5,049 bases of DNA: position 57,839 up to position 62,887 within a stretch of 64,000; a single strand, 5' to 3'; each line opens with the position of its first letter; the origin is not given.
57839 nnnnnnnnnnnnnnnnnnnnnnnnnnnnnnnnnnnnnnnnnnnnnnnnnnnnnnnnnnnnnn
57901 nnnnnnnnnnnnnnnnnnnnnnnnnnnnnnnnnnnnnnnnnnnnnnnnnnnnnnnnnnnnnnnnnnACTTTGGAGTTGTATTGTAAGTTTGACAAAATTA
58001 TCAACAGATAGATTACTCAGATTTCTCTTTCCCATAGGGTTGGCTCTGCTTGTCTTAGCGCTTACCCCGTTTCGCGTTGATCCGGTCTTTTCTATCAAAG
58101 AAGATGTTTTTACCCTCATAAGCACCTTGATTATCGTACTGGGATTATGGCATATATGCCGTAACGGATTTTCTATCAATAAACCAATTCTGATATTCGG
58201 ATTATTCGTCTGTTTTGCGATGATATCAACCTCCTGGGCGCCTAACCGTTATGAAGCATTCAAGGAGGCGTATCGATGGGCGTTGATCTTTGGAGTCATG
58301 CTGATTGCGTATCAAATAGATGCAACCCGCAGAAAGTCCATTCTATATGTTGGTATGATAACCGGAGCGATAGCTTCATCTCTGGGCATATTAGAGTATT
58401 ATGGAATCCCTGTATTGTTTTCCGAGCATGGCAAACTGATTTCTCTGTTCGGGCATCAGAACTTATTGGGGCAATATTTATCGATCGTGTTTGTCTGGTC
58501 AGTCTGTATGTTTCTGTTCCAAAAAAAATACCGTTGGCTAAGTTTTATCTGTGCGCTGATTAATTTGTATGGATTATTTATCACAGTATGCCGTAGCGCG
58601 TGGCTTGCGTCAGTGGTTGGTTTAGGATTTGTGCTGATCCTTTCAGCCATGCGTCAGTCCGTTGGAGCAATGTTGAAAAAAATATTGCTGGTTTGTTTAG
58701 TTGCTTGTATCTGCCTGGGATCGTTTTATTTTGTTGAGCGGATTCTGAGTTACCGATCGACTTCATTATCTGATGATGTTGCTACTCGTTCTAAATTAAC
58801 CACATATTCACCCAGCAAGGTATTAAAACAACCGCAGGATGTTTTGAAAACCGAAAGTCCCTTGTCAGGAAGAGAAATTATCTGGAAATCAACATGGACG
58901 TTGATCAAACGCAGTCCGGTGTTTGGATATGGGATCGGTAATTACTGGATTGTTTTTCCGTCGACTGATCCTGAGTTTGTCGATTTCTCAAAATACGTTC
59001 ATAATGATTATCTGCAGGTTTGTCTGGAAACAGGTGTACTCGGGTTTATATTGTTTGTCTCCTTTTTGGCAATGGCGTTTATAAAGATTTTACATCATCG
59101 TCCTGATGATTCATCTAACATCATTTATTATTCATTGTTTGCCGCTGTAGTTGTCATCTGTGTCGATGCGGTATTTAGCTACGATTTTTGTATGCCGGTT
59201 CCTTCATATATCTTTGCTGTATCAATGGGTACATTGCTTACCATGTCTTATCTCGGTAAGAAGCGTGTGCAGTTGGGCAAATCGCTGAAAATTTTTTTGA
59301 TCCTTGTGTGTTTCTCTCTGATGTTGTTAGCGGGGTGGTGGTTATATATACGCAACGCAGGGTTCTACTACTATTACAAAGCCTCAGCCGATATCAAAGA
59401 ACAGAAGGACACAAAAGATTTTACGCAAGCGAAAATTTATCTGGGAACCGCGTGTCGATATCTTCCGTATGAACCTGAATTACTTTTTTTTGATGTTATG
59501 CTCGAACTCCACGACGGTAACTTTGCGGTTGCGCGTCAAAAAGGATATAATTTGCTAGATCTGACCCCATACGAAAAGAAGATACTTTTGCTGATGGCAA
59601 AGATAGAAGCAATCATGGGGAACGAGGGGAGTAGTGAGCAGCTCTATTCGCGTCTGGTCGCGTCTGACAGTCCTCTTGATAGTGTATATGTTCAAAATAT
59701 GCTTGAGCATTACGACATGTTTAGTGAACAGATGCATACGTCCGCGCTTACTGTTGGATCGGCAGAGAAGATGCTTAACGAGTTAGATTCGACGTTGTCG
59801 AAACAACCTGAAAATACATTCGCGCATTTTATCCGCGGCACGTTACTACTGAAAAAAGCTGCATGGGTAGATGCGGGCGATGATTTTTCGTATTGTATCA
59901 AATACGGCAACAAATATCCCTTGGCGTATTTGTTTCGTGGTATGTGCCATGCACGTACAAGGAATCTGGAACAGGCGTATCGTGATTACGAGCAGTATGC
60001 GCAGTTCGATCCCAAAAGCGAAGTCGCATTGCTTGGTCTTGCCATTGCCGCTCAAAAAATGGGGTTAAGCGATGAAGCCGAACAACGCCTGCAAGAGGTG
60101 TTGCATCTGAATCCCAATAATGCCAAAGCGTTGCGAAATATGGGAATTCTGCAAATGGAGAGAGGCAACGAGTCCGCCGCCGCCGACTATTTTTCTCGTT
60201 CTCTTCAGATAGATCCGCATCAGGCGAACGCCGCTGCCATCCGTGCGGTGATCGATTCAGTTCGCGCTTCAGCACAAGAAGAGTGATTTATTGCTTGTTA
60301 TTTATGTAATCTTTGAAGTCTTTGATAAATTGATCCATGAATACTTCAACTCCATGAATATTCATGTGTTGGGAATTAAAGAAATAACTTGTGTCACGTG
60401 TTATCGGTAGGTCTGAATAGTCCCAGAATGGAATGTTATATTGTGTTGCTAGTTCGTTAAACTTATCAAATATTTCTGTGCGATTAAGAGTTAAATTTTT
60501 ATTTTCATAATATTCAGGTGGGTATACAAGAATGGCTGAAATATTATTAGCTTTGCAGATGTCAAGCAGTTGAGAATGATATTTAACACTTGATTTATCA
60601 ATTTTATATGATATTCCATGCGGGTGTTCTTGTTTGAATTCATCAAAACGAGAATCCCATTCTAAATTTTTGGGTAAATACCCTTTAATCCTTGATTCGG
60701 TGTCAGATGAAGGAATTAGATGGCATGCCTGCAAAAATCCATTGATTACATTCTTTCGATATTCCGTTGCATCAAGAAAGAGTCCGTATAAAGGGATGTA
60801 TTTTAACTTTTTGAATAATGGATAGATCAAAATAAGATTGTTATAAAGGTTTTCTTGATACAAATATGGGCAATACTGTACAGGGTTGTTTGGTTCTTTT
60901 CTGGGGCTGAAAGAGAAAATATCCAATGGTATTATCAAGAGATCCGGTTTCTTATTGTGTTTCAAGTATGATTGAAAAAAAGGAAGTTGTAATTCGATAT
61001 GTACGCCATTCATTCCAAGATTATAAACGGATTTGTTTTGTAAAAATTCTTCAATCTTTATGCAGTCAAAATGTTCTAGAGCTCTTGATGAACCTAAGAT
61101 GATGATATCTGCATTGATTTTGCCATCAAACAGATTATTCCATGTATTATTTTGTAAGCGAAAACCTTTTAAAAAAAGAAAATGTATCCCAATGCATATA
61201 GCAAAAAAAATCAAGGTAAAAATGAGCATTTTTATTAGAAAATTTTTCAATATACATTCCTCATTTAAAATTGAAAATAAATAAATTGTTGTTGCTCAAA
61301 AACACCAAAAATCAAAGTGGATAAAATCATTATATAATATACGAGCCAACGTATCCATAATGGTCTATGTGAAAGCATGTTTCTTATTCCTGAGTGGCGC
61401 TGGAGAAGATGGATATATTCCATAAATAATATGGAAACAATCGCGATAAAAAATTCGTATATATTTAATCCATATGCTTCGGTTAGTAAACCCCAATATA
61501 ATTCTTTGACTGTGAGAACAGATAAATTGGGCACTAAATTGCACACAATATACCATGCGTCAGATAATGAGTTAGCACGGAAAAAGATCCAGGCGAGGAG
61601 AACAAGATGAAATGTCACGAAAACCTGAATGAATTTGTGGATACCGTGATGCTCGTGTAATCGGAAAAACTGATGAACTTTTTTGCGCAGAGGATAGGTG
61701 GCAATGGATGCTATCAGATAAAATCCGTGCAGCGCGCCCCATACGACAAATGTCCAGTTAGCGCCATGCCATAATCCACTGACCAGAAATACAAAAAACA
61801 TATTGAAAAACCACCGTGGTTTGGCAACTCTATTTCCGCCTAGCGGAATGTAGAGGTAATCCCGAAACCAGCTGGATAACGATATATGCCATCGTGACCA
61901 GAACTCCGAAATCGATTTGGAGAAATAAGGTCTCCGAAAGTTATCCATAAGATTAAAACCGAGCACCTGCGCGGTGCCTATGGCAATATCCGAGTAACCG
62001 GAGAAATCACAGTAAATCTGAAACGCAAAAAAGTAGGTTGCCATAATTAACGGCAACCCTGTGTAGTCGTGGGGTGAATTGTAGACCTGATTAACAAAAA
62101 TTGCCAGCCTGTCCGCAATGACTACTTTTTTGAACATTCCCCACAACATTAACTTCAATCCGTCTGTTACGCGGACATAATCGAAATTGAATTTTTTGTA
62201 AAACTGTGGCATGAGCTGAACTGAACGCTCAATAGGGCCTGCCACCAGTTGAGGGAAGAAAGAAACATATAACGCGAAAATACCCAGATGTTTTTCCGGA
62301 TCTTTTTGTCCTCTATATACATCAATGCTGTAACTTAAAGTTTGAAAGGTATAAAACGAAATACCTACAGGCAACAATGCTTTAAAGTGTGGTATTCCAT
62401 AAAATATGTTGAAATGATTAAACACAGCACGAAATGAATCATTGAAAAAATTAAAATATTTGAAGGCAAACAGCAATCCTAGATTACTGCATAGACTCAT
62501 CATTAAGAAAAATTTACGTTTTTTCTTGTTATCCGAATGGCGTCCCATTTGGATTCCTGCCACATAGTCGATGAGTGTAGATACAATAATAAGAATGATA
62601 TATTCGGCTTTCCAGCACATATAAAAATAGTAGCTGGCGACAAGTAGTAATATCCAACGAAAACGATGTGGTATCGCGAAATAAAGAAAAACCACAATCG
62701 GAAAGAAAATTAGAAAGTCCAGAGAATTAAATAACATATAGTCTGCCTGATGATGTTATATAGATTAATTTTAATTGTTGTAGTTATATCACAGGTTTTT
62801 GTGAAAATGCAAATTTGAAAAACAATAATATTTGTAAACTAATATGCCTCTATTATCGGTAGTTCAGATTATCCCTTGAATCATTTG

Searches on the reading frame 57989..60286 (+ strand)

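Call 35: search_protein_families(library=pfam, proteins=[window:57989-60286:+], max_evalue=0.001)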
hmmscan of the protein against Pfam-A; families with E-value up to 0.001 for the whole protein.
window:57989-60286:+ (765 aa): 12 families
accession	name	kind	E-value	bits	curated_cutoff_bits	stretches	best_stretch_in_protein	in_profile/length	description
PF04932.20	Wzy_C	-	2.1e-22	80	31.7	1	188-357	2-149/149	O-Antigen ligase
PF00515.34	TPR_1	-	2.3e-13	49.7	27.8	1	712-744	1-33/34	Tetratricopeptide repeat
PF07719.23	TPR_2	-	5.4e-12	45.3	27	0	712-744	1-33/34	Tetratricopeptide repeat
PF13432.12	TPR_16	-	1.5e-11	45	32.7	1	682-745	1-64/65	Tetratricopeptide repeat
PF13371.12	TPR_9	-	3.4e-11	43.4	35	1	696-755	13-72/73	Tetratricopeptide repeat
PF14559.12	TPR_19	-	3.2e-09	37.4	25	2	695-753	8-66/68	Tetratricopeptide repeat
PF13431.12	TPR_17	-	6.7e-08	32.7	24.4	0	702-728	3-29/34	Tetratricopeptide repeat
PF13428.12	TPR_14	-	4e-07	30.5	23.5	0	680-719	3-42/44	Tetratricopeptide repeat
PF23914.1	TPR_CcmH_CycH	-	3.8e-05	24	42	1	653-744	59-153/158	Cytochrome c-type biogenesis protein H TPR domain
PF13174.12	TPR_6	-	0.00015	22.6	26.3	0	680-710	2-32/33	Tetratricopeptide repeat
PF21545.3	T7SS_EccA1_N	-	0.00017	21.5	27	0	681-752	171-245/272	T7SS, ESX-1 secretion system protein EccA1, N-terminal domain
PF13424.12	TPR_12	-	0.00039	21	30.1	1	680-742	5-75/77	Tetratricopeptide repeat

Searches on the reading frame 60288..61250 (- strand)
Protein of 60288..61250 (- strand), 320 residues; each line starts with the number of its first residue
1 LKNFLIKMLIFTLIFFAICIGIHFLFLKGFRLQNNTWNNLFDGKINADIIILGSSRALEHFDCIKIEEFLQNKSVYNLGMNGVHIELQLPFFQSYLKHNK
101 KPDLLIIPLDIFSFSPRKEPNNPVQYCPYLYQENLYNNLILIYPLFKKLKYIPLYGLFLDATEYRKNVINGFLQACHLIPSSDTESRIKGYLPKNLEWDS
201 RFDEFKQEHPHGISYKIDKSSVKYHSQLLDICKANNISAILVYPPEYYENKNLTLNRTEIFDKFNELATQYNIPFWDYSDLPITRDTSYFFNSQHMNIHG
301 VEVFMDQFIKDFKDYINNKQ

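Call 35: search_protein_families(library=pfam, proteins=[window:60288-61250:-], max_evalue=0.001)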
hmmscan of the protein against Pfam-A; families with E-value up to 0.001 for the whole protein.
window:60288-61250:- (320 aa): 1 family
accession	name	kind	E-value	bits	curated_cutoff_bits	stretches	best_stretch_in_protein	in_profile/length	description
PF07611.17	DUF1574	-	3.4e-10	40.3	29.1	1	49-118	65-133/342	Protein of unknown function (DUF1574)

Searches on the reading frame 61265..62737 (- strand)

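Call 35: search_protein_families(library=pfam, proteins=[window:61265-62737:-], max_evalue=0.001)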
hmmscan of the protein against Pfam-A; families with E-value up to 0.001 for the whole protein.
window:61265-62737:- (490 aa): 2 families
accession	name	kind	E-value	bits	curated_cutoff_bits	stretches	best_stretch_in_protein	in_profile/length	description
PF03062.24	MBOAT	-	3.1e-28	99.5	27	1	154-373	84-323/337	MBOAT, membrane-bound O-acyltransferase family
PF13813.11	MBOAT_2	-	7.9e-06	26.5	25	1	266-326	4-66/85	Membrane bound O-acyl transferase family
